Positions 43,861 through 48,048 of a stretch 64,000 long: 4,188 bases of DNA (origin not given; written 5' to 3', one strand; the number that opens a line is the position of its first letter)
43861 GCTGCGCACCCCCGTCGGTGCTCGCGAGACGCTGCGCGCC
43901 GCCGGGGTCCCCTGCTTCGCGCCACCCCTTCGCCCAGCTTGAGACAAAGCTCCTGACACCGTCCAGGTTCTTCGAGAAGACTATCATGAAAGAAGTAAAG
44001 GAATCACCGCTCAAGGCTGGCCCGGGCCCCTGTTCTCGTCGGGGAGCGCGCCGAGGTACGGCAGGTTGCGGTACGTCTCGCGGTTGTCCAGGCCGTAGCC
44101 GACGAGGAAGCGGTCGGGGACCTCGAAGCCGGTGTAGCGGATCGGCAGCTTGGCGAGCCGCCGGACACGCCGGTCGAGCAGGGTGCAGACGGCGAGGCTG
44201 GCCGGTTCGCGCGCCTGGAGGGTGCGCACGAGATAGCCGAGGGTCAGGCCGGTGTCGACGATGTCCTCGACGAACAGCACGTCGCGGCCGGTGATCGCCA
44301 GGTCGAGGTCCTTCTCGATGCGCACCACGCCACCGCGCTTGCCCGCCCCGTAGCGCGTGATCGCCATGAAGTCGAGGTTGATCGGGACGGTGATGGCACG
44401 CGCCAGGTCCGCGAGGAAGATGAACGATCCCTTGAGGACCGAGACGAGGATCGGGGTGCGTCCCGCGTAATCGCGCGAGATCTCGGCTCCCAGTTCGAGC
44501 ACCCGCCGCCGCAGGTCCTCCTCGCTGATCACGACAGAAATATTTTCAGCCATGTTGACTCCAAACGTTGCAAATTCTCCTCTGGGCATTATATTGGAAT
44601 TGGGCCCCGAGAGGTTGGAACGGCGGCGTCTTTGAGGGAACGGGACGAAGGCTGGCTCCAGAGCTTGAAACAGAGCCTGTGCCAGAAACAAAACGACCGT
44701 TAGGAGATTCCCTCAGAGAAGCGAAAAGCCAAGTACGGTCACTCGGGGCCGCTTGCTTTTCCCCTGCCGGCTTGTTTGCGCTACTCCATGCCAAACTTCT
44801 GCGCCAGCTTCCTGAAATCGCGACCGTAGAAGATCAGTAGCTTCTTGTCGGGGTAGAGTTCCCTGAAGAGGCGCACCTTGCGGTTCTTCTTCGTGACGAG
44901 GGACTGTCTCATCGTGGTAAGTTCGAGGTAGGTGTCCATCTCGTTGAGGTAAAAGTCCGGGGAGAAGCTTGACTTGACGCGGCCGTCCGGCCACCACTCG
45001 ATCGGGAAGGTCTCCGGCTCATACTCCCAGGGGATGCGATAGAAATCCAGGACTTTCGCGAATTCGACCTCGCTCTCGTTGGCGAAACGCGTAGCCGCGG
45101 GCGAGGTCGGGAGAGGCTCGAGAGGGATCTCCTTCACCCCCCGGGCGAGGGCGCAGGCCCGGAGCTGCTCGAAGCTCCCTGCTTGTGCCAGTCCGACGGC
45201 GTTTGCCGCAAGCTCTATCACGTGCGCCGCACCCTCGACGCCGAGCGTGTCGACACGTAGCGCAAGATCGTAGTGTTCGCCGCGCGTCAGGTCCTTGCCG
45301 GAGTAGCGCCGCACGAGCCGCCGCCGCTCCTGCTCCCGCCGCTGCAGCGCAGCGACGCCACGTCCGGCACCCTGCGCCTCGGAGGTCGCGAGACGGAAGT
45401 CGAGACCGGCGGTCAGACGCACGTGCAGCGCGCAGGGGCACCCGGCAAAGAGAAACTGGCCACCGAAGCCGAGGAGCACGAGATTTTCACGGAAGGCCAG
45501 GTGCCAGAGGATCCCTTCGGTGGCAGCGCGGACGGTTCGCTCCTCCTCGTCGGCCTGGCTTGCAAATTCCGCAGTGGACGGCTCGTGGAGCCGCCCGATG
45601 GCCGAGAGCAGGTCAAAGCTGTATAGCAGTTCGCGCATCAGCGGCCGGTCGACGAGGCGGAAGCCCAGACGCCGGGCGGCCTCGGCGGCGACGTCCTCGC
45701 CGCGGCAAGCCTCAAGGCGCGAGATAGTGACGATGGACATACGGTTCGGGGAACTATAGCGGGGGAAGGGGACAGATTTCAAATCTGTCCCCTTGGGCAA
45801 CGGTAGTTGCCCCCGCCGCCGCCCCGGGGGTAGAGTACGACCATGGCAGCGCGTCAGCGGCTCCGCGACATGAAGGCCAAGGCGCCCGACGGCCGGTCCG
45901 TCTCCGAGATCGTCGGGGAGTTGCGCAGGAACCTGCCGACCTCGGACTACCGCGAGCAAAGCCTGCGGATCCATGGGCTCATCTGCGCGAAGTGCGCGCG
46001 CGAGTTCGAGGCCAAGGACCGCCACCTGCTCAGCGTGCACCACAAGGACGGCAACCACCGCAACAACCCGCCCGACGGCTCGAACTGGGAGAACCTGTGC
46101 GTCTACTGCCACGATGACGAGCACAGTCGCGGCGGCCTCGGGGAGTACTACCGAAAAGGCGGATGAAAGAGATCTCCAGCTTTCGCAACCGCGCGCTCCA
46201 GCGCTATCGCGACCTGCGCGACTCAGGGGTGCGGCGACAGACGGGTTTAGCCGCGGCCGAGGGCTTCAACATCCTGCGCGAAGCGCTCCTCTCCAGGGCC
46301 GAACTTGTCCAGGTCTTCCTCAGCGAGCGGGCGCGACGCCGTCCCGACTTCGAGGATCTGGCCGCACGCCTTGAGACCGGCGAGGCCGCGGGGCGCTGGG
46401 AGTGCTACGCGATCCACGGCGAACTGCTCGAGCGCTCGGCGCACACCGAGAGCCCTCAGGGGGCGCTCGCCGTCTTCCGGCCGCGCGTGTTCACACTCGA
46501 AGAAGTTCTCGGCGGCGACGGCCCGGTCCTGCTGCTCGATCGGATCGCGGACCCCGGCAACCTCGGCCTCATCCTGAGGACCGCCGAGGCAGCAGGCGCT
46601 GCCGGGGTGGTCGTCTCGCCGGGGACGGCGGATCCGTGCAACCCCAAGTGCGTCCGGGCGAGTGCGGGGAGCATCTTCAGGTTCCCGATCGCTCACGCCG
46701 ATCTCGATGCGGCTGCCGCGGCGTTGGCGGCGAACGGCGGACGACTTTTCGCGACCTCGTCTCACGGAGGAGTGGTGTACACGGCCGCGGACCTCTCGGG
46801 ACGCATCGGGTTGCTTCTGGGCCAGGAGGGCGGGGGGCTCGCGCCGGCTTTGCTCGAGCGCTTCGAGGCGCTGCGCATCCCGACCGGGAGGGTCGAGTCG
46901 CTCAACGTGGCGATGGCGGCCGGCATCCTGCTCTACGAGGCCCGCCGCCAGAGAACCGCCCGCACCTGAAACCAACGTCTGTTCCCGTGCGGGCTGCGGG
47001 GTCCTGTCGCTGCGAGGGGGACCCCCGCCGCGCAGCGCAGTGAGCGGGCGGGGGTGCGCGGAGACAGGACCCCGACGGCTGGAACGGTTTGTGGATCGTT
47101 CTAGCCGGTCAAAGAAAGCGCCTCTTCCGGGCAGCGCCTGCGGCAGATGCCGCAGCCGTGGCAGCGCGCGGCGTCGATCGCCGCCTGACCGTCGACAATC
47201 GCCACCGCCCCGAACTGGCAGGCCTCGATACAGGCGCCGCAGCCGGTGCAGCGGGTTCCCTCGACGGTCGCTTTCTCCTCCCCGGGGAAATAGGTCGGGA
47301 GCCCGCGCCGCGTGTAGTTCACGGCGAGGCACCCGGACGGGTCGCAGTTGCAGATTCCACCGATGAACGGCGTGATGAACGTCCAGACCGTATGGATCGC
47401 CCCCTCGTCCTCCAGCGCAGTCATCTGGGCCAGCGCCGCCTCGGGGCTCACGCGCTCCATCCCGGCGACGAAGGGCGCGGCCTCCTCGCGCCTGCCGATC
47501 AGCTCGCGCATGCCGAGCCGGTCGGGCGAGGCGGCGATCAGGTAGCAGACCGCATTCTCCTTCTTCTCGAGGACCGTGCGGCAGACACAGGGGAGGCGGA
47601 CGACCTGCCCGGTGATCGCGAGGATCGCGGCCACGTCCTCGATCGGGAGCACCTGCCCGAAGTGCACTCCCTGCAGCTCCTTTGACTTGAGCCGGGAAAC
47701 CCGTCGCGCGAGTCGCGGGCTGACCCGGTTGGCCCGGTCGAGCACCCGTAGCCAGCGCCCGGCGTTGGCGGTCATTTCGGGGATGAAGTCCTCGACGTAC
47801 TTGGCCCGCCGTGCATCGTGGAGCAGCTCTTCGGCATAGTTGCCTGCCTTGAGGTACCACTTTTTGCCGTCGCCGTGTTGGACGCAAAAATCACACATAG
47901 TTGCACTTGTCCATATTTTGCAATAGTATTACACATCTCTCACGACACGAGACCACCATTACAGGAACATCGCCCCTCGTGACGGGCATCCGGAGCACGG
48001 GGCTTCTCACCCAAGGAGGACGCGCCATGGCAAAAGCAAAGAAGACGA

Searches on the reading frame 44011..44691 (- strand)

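Call 66: search_protein_families(library=pfam, proteins=[window:44011-44691:-], max_evalue=0.0001)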
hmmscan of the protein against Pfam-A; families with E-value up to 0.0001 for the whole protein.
window:44011-44691:- (226 aa): 1 family
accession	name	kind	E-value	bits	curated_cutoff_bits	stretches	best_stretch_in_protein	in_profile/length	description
PF00156.33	Pribosyltran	-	2.6e-21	76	26.3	1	63-203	14-157/158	Phosphoribosyl transferase domain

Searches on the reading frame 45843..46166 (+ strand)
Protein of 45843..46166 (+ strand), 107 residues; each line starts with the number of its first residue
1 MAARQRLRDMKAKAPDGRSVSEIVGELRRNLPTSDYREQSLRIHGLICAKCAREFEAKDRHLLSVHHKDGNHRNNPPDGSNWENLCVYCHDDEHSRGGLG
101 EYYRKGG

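Call 83: search_protein_families(library=pfam, proteins=[window:45843-46166:+], max_evalue=0.0001)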
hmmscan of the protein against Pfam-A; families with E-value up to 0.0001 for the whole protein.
window:45843-46166:+ (107 aa): 1 family
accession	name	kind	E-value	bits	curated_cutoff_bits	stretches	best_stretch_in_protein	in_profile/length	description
PF01844.29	HNH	-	8.5e-08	32.7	21.4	1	48-96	1-47/47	HNH endonuclease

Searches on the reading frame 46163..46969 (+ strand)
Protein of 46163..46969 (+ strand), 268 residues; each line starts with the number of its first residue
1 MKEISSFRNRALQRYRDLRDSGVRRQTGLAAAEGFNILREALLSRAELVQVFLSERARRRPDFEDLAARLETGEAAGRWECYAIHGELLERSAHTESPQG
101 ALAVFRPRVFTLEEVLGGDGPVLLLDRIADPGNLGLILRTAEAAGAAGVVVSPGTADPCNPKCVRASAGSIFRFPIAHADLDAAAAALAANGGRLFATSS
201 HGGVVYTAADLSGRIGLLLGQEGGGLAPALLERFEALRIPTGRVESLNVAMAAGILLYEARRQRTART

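Call 83: search_protein_families(library=pfam, proteins=[window:46163-46969:+], max_evalue=0.0001)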
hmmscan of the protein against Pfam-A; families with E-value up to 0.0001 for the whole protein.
window:46163-46969:+ (268 aa): 2 families
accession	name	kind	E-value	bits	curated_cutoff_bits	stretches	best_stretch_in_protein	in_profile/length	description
PF00588.24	SpoU_methylase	-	6.6e-32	111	29.7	1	122-258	3-142/142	SpoU rRNA Methylase family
PF22435.1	MRM3-like_sub_bind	-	2.1e-06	28.5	27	1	10-103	2-84/84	MRM3-like substrate binding domain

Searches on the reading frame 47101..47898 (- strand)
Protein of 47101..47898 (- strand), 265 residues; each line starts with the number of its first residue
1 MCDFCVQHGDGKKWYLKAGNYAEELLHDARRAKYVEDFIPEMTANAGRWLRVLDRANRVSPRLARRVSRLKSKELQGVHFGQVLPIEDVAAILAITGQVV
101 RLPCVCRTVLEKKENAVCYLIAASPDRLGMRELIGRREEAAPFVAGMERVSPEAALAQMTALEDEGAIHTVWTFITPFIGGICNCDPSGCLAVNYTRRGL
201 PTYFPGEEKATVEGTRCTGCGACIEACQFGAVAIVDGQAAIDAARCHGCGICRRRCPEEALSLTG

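Call 83: search_protein_families(library=pfam, proteins=[window:47101-47898:-], max_evalue=0.0001)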
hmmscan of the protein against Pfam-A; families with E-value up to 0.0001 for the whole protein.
window:47101-47898:- (265 aa): 6 families
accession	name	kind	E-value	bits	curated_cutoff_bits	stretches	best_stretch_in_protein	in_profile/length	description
PF00037.32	Fer4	-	8.8e-10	38.4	21.1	2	240-261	2-23/24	4Fe-4S binding domain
PF12838.12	Fer4_7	-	2.4e-08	34.7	27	1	216-260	1-52/52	4Fe-4S dicluster domain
PF13187.11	Fer4_9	-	4.1e-08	33.6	27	1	216-260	1-51/52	4Fe-4S dicluster domain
PF12837.12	Fer4_6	-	2.1e-07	31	25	0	210-231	2-23/24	4Fe-4S binding domain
PF14697.11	Fer4_21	-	6.2e-07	29.9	35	1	210-261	1-57/59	4Fe-4S dicluster domain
PF13237.11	Fer4_10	-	2e-05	24.9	25.5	0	213-257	5-53/53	4Fe-4S dicluster domain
